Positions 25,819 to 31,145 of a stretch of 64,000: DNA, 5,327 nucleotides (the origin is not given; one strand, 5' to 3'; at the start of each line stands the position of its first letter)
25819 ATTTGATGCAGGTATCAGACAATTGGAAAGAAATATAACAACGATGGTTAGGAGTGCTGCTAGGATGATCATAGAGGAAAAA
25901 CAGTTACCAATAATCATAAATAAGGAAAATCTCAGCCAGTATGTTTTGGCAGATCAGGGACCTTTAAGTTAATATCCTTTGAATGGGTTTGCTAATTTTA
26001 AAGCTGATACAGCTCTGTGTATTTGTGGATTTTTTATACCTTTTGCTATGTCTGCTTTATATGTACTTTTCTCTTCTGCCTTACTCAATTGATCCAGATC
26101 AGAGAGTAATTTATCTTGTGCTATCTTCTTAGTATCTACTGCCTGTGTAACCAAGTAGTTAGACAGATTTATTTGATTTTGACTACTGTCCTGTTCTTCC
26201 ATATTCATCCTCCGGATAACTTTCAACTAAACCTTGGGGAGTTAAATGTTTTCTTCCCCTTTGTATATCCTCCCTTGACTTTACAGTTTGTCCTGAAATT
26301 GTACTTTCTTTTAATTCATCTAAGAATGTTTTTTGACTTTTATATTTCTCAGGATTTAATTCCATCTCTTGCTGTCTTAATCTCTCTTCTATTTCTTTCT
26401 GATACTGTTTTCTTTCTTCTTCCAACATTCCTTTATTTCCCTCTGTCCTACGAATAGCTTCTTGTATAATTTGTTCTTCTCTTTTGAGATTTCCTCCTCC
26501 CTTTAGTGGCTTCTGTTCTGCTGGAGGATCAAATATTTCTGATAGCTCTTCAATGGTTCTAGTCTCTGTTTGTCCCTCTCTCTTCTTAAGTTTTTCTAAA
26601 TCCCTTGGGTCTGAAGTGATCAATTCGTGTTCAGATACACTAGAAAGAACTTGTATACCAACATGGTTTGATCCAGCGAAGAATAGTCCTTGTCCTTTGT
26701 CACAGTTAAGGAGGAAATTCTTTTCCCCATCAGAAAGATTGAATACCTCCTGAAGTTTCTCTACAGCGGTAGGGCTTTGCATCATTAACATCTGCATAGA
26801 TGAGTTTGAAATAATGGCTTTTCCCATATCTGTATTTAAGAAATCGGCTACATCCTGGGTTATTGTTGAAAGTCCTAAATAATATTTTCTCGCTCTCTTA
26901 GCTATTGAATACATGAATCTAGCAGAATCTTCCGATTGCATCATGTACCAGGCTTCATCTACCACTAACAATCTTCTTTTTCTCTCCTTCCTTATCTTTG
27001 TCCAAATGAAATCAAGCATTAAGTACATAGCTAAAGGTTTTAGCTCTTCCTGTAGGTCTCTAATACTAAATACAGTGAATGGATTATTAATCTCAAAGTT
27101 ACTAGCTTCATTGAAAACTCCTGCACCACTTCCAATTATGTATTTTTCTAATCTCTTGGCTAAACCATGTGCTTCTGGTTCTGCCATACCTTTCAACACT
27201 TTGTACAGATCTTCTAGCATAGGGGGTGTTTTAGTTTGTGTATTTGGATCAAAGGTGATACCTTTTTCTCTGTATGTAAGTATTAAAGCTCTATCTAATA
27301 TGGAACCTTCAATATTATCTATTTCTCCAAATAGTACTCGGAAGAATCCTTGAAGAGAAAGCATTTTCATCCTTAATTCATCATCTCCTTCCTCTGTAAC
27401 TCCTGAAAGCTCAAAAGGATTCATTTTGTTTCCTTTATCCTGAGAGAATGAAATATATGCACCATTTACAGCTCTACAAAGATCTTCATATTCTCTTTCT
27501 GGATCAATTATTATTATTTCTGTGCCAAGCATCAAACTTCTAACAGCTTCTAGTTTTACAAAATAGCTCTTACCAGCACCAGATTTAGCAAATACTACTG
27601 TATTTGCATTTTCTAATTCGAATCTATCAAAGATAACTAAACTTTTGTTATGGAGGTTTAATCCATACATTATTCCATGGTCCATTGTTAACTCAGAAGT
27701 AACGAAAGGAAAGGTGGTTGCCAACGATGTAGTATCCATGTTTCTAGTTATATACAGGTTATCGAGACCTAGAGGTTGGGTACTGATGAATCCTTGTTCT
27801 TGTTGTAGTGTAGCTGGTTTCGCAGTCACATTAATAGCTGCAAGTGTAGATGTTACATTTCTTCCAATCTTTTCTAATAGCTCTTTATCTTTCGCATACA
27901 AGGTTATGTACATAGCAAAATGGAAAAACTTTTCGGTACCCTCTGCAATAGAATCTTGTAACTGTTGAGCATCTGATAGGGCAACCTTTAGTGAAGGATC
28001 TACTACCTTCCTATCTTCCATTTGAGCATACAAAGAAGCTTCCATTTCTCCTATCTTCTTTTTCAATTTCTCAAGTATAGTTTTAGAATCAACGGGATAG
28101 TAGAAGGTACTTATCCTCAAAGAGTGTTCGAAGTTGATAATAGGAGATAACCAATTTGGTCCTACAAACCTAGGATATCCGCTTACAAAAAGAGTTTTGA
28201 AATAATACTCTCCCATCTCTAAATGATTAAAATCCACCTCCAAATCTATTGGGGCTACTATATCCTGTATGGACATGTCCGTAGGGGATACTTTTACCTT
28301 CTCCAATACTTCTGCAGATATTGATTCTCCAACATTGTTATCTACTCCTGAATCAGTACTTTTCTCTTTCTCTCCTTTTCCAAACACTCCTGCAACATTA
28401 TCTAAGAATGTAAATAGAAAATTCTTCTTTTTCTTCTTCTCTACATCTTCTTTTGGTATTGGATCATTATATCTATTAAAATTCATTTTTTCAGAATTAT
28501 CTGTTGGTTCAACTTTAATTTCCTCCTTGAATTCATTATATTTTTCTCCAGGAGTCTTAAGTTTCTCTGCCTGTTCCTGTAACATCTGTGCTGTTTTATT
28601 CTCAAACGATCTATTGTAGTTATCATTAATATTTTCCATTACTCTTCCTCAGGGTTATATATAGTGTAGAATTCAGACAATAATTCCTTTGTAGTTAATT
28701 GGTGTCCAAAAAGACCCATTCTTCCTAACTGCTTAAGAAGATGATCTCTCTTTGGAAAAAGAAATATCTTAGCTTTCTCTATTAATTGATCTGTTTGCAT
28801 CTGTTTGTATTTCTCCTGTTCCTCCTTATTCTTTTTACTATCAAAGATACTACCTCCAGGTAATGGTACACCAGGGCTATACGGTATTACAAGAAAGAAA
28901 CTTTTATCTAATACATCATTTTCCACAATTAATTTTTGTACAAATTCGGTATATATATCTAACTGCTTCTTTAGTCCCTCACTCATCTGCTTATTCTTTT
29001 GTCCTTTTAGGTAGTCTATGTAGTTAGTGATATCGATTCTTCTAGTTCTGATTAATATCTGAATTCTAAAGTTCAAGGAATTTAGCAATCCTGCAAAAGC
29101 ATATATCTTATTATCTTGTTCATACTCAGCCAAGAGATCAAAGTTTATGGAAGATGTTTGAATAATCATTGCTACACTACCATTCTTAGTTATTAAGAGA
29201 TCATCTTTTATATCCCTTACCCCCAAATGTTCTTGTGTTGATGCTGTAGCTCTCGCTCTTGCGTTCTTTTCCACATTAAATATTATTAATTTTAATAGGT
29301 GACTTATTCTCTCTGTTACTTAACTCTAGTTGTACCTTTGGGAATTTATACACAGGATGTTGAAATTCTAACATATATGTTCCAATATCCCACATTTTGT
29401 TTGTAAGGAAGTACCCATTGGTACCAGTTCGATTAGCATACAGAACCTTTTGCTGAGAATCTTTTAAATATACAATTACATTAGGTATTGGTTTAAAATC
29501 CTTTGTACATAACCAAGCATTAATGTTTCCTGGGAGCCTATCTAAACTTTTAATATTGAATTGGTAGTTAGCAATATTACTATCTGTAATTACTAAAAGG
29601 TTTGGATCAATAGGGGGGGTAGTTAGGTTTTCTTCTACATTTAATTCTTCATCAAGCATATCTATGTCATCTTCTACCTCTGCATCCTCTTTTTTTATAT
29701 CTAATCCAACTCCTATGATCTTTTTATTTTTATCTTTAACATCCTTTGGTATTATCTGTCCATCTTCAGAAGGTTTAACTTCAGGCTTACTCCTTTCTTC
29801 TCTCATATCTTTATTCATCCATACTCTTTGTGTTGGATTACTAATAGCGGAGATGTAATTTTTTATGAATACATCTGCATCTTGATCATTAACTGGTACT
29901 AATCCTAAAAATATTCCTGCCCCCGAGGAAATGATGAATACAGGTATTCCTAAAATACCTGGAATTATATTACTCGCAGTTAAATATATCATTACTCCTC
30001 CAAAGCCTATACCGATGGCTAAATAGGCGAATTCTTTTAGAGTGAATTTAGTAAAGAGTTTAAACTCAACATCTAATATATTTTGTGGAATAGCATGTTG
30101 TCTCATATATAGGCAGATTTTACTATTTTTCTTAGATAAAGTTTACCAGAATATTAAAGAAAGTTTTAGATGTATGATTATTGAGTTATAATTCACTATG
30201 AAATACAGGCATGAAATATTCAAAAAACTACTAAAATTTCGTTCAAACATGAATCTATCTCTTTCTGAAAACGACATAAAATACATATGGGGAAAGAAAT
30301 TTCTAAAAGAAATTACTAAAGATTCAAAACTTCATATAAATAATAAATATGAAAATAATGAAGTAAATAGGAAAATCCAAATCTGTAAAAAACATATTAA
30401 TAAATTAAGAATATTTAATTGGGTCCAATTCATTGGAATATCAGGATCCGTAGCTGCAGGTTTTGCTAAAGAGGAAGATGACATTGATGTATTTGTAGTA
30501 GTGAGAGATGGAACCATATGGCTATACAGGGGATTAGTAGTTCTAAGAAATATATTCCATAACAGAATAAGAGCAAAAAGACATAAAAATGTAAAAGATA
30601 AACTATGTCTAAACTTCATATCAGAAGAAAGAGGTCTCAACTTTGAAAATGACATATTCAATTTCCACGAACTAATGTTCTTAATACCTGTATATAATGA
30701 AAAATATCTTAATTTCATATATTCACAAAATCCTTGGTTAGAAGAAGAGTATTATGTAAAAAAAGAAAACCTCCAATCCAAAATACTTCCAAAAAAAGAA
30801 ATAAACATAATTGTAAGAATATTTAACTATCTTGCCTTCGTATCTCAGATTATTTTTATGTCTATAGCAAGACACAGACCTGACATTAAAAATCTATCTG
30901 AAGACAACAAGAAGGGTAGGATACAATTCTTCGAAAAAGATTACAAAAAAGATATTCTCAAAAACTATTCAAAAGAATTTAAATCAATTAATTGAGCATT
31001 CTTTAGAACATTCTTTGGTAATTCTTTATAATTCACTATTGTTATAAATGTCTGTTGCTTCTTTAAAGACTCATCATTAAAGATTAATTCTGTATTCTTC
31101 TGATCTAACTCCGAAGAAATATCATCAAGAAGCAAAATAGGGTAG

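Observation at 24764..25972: Lon homologue reduced to the coiled-coil linker plus AAA+ module (no LAN domain, no S16 protease domain)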

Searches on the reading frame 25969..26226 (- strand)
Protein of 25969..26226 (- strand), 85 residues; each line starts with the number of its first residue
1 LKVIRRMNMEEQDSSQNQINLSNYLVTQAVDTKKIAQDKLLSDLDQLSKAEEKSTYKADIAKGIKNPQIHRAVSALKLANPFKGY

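Call 59: search_protein_families(library=padloc, proteins=[window:25969-26226:-], max_evalue=0.001)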
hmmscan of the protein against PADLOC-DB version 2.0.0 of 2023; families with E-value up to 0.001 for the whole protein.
window:25969-26226:- (85 aa): 0 families

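Call 60: search_protein_families(library=pfam, proteins=[window:25969-26226:-], max_evalue=0.01)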
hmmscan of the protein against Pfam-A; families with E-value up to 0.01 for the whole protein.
window:25969-26226:- (85 aa): 0 families

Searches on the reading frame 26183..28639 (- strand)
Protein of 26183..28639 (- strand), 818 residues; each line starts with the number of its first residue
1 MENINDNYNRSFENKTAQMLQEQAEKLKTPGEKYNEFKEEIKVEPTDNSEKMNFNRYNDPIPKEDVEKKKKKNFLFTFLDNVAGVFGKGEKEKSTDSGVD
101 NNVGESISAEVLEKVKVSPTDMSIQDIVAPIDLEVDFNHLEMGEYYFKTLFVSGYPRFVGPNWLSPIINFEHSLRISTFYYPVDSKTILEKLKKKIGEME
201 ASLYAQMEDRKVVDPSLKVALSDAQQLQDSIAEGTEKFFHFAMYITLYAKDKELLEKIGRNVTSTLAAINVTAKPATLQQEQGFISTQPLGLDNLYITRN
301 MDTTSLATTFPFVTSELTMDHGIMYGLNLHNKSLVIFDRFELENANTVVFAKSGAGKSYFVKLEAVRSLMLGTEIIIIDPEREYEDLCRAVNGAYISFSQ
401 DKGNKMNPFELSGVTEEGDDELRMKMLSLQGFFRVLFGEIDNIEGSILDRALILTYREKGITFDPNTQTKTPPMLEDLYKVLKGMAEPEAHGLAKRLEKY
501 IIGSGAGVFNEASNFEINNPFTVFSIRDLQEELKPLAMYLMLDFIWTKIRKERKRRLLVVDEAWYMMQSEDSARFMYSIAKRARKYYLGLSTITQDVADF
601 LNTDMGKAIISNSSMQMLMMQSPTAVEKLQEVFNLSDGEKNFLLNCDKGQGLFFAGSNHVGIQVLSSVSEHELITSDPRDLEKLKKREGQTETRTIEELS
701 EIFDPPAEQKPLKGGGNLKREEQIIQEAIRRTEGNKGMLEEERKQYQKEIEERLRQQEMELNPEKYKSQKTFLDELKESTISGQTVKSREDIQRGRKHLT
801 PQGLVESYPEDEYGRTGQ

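Call 59: search_protein_families(library=padloc, proteins=[window:26183-28639:-], max_evalue=0.001)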
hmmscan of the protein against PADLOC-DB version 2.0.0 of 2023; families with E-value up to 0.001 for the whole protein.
window:26183-28639:- (818 aa): 2 families
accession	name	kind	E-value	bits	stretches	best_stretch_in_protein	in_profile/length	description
PDLC04140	mad8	-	1.2e-20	72.2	1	343-678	26-311/314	mads_8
PDLC04105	HerA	-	0.00064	16.4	0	545-600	410-472/576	-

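Call 60: search_protein_families(library=pfam, proteins=[window:26183-28639:-], max_evalue=0.01)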
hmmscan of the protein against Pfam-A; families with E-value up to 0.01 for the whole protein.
window:26183-28639:- (818 aa): 5 families
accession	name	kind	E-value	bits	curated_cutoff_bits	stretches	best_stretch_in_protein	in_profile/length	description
PF19044.6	P-loop_TraG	-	7.9e-28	97.7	25.8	2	510-648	202-347/413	TraG P-loop domain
PF12846.13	AAA_10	-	1e-10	41.6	27.5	2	343-391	20-68/362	AAA-like domain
PF01935.23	DUF87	-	2.7e-06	28.1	23.2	1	349-411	28-97/220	Helicase HerA, central domain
PF03135.19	CagE_TrbE_VirB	-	0.0001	22.8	21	1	219-289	123-196/204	CagE, TrbE, VirB family, component of type IV transporter system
PF11130.14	TraC_F_IV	-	0.0013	18.3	28.1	1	189-290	276-373/375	TraC protein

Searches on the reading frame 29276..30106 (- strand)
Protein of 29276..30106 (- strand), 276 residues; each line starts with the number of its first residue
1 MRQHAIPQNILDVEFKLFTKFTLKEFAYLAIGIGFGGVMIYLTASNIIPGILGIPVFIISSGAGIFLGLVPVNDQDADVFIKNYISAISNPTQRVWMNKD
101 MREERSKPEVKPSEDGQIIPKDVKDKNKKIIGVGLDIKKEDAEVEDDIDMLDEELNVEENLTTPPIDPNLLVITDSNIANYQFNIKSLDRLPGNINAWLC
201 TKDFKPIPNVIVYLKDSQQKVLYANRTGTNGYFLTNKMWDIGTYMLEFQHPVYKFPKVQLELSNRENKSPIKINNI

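Call 59: search_protein_families(library=padloc, proteins=[window:29276-30106:-], max_evalue=0.001)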
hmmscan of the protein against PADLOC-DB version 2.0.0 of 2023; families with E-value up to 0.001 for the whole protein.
window:29276-30106:- (276 aa): 0 families

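Call 60: search_protein_families(library=pfam, proteins=[window:29276-30106:-], max_evalue=0.01)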
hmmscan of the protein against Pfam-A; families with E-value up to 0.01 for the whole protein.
window:29276-30106:- (276 aa): 4 families
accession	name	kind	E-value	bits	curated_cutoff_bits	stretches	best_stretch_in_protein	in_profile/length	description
PF12666.12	PrgI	-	1.7e-07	32.1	27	1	6-95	2-90/91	PrgI family protein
PF09430.16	EMC7_beta-sandw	-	0.0032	18.1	26.6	1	207-272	7-69/122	ER membrane protein complex subunit 7, beta-sandwich domain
PF13620.12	CarboxypepD_reg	-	0.0043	17.8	32.3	1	205-257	12-63/82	Carboxypeptidase regulatory-like domain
PF17210.9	SdrD_B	-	0.0076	16.9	29.7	0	205-252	22-68/112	SdrD B-like domain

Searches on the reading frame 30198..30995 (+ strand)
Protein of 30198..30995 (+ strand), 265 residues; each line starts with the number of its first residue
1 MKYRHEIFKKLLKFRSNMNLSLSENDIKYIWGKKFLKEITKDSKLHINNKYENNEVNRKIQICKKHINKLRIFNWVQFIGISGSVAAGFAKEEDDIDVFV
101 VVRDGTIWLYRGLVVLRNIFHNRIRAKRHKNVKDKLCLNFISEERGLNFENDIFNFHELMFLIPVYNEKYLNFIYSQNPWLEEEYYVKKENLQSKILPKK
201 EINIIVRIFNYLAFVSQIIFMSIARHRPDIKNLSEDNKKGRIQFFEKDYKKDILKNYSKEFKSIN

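Call 60: search_protein_families(library=pfam, proteins=[window:30198-30995:+], max_evalue=0.01)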
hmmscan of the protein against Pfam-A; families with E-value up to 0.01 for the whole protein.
window:30198-30995:+ (265 aa): 2 families
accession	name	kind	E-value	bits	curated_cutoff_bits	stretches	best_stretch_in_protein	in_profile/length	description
PF01909.29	NTP_transf_2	-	0.00063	20.5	21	1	67-106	5-44/93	Nucleotidyltransferase domain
PF18765.7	Polbeta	-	0.0043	17.6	26.9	1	70-105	7-42/93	Polymerase beta, Nucleotidyltransferase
